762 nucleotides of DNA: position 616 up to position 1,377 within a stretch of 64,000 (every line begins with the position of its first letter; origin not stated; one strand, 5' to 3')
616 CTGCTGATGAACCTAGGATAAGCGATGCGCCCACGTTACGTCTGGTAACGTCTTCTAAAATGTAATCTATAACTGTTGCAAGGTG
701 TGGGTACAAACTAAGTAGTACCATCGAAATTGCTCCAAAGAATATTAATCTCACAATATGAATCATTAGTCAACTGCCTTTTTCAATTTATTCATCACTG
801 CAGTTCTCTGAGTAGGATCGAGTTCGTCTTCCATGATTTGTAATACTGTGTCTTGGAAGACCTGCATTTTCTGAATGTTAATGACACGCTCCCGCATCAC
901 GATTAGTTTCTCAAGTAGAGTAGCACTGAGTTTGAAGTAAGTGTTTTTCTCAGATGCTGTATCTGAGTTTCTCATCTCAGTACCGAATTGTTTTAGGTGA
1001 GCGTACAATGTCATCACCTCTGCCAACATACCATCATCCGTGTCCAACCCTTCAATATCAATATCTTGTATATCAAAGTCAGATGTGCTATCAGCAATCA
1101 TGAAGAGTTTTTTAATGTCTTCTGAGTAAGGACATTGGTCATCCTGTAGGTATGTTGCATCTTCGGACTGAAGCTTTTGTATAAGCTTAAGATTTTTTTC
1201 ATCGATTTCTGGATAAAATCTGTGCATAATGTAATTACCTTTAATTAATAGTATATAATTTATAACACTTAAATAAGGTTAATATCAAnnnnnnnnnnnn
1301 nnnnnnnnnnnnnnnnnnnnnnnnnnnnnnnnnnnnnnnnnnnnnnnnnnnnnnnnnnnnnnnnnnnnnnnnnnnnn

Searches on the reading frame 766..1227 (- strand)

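Call 92: search_protein_families(library=phrogs, proteins=[window:766-1227:-], max_evalue=0.00001)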
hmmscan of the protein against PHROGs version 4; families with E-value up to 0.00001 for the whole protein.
window:766-1227:- (153 aa): 1 family
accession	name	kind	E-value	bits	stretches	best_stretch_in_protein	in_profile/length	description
phrog_30421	-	unknown function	6e-25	89.1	1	1-152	11-175/190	-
